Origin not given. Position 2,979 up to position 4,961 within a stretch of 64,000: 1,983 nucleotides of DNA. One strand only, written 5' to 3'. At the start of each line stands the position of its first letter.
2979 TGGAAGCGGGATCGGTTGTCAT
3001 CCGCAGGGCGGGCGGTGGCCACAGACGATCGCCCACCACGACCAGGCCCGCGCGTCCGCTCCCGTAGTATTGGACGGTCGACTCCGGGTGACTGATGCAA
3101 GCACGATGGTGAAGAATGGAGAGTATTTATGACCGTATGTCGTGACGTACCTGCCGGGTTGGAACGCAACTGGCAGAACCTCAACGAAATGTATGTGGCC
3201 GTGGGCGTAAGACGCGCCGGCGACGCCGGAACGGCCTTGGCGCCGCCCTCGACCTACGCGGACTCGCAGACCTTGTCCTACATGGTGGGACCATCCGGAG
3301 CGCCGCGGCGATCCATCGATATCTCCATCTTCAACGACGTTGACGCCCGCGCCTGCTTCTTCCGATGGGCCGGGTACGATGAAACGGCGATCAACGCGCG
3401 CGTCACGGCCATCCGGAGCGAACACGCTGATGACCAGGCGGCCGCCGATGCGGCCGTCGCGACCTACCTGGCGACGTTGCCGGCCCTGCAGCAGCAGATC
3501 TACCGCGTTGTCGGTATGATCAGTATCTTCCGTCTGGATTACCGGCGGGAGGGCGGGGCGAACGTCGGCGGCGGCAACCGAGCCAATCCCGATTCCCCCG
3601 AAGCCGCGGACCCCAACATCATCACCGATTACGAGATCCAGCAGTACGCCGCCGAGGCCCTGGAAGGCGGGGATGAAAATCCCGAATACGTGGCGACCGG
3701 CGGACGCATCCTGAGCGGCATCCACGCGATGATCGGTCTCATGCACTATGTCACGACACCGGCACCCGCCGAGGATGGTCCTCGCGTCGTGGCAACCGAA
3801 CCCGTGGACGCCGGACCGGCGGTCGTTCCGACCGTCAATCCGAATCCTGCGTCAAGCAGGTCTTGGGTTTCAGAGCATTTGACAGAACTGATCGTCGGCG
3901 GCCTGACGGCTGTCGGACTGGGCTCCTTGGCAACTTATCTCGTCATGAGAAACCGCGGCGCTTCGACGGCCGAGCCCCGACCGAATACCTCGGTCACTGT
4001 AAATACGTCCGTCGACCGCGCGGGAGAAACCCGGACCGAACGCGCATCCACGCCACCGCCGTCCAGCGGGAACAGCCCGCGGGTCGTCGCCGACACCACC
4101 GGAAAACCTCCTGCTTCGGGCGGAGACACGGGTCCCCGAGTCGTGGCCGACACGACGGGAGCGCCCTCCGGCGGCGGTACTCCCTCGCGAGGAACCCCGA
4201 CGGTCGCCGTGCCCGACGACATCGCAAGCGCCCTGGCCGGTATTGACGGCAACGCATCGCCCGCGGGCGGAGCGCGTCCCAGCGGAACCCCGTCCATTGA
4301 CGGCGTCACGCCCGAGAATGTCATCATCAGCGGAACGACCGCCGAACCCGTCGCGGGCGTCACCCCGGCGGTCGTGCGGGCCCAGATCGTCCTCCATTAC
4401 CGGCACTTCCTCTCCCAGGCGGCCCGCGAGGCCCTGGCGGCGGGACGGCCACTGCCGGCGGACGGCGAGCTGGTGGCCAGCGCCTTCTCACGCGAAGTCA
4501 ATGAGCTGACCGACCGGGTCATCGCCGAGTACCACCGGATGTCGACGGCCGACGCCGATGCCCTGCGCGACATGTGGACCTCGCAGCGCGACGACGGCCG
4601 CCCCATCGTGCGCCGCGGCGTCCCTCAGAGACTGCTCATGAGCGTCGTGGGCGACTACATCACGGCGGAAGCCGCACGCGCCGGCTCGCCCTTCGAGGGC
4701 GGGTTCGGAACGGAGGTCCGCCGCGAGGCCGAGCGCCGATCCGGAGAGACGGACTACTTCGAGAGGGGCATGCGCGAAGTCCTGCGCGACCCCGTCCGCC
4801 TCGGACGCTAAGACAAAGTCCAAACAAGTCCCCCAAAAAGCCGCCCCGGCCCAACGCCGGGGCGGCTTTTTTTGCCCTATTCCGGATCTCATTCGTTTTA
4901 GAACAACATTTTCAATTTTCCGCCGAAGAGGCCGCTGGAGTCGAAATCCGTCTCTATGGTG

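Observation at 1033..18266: One fixed-spacing promoter-like motif with a sigma-28 (FliA) type -10 octamer precedes all eight transcription units of the ORFan cluster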

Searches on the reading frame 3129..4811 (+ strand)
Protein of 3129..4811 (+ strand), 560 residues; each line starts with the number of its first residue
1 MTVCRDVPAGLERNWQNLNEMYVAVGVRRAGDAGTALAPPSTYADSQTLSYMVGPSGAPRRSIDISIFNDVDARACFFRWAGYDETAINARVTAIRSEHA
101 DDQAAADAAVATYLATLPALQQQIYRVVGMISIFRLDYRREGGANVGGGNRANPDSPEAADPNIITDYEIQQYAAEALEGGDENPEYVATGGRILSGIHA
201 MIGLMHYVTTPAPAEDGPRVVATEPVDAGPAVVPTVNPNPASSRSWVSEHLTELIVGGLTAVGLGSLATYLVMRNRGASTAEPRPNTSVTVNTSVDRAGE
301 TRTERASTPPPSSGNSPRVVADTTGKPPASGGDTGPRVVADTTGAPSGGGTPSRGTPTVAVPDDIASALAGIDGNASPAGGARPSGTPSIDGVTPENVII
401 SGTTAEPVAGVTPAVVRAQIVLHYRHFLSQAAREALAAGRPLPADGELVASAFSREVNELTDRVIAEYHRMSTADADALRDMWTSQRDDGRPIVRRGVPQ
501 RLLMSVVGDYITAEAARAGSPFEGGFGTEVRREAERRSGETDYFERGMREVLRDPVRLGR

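Call 6: search_protein_families(library=pfam, proteins=[window:3129-4811:+], max_evalue=0.01)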
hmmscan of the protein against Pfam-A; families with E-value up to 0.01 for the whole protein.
window:3129-4811:+ (560 aa): 0 families

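Call 26: find_encoding_contigs(protein=window:3129-4811:+, flank=10000, max_places=3)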
Protein window:3129-4811:+ (560 aa): 1 contig read that carries it; 1 place shown.
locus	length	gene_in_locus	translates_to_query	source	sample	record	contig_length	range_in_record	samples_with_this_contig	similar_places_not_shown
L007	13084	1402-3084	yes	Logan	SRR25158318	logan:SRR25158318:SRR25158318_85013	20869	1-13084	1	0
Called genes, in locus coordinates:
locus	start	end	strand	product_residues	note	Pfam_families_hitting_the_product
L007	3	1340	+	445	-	?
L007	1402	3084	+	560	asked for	-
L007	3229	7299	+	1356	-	-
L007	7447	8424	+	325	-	-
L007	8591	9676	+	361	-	-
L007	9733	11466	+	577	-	-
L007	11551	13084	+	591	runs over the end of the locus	-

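Call 46: search_protein_families(library=ncbifam, proteins=[window:3129-4811:+], max_evalue=0.1)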
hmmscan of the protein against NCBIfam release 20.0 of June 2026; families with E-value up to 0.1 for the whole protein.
window:3129-4811:+ (560 aa): 0 families

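Call 47: search_protein_families(library=padloc, proteins=[window:3129-4811:+], max_evalue=0.1)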
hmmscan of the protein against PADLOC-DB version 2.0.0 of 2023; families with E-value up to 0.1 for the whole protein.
window:3129-4811:+ (560 aa): 0 families

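Call 54: find_homologous_proteins(query=window:3129-4811:+, max_evalue=0.001)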
Query window:3129-4811:+ (560 aa): 10 proteins with E <= 0.001 among 8000 candidates.
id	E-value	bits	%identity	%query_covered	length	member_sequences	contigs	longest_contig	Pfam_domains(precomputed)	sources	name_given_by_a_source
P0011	0.0e+0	1227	100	100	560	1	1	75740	-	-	-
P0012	2.8e-189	649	78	49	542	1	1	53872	-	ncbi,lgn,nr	ncbi:MAG TPA: hypothetical protein VFX30_13475 [bacterium]|nr:hypothetical protein [bacterium]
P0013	3.4e-136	474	42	27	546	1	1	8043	-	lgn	-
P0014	4.7e-124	433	77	38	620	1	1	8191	-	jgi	jgi:hypothetical protein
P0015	4.7e-110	387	79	42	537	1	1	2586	-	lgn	-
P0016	1.6e-103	366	47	87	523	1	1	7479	-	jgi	jgi:hypothetical protein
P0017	5.9e-98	347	42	100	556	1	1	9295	-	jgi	-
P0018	1.6e-97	346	41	99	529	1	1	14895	-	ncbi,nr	ncbi:MAG TPA: hypothetical protein VLJ37_05850 [bacterium]|nr:hypothetical protein [bacterium]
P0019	2.5e-97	345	71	38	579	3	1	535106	-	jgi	-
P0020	7.3e-76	274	56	46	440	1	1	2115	-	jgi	jgi:hypothetical protein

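Call 55: find_encoding_contigs(protein=P0012, flank=10000, max_places=2)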
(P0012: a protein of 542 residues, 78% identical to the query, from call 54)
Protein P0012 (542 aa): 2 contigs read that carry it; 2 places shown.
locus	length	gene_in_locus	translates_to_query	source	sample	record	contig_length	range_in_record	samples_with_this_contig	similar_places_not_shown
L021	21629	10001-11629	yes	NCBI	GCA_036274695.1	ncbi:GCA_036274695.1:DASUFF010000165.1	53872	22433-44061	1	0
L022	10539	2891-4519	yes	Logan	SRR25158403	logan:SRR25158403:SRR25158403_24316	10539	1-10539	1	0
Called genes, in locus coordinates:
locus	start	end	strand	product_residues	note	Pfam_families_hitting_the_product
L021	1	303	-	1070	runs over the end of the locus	PF02412:TSP_3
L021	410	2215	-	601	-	PF02412:TSP_3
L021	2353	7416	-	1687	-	-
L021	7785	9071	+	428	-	-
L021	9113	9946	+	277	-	-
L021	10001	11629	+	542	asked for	-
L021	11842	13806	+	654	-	-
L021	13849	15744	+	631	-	-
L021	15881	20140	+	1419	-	-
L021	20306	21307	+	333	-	-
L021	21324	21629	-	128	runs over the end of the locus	PF01850:PIN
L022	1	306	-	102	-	?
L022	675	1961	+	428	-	-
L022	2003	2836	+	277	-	-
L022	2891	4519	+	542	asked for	-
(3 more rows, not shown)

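Call 68: find_encoding_contigs(protein=P0018, flank=10000, max_places=2)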
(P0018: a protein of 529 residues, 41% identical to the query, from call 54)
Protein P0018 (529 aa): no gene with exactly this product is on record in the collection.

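Call 69: find_encoding_contigs(protein=P0019, flank=10000, max_places=1)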
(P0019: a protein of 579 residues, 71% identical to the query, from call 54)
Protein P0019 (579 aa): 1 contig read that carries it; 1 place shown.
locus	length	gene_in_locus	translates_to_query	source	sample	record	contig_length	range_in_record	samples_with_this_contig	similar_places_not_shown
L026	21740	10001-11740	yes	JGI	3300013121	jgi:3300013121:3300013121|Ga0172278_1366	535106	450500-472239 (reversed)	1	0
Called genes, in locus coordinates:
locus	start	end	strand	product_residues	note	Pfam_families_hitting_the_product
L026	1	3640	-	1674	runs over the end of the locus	-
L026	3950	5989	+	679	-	-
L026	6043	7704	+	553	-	-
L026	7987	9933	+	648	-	-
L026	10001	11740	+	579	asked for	-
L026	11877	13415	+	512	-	PF02661:Fic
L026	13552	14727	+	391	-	-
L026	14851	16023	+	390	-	-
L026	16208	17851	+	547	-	-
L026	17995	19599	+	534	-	-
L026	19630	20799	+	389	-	-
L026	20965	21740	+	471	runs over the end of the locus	-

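Call 90: predict_structure(alignment_id=A5)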
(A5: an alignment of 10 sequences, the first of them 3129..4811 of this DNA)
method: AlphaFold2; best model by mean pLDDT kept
length: 560 residues; sequences in the alignment: 10
mean_pLDDT: 60.9   pTM: 0.40
mean pLDDT of the five models: 60.9, 60.2, 58.4, 56.7, 52.2
residues with pLDDT >= 90: 73; 70-90: 187; 50-70: 60; < 50: 240
segments of 3 or more residues with pLDDT < 50: 55-59, 138-153, 214-268, 273-409, 519-530, 538-540, 556-560
pLDDT, mean of each block of 10 residues (from residue 1): 72 86 86 80 79 58 85 91 91 93 93 93 92 67 41 50 79 81 83 91 91 45 30 31 32 37 45 38 33 32 34 34 33 30 31 32 37 34 32 34 39 82 78 68 71 83 85 76 77 75 84 58 43 52 58 46
secondary structure, 60 per line:
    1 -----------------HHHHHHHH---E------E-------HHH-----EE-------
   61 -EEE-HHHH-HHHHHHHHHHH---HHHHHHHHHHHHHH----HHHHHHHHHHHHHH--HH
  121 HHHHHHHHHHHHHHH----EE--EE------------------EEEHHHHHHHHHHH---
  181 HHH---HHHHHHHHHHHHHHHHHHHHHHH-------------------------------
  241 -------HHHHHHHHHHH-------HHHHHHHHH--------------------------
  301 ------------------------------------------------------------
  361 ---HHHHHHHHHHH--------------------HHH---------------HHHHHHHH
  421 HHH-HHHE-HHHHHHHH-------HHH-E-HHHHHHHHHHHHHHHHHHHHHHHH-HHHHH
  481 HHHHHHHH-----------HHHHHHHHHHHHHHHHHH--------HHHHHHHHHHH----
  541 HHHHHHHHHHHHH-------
elements in order: H18-25 E62-64 H66-69 H71-81 H85-98 H103-116 H119-135 E164-166 H167-177 H187-209 H248-258 H266-274 H364-374 H413-423 H430-437 H451-474 H476-488 H500-517 H526-536 H541-553

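Call 93: fold_search(model_id=the predicted structure, library=pdb)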
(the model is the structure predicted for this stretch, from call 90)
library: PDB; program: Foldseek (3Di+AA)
matches with E <= 10: 2; with E <= 0.001: 0
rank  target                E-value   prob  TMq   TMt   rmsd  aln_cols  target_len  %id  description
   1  5z7w_B                9.3e+00  0.05  0.06  0.11   6.1        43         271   21  Crystal structure of Striga hermonthica HTL1 (ShHTL1) (released 2018-08-29)
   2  1wpr_B                9.3e+00  0.02  0.06  0.11   8.2        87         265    9  Crystal structure of RsbQ inhibited by PMSF (released 2005-02-01)
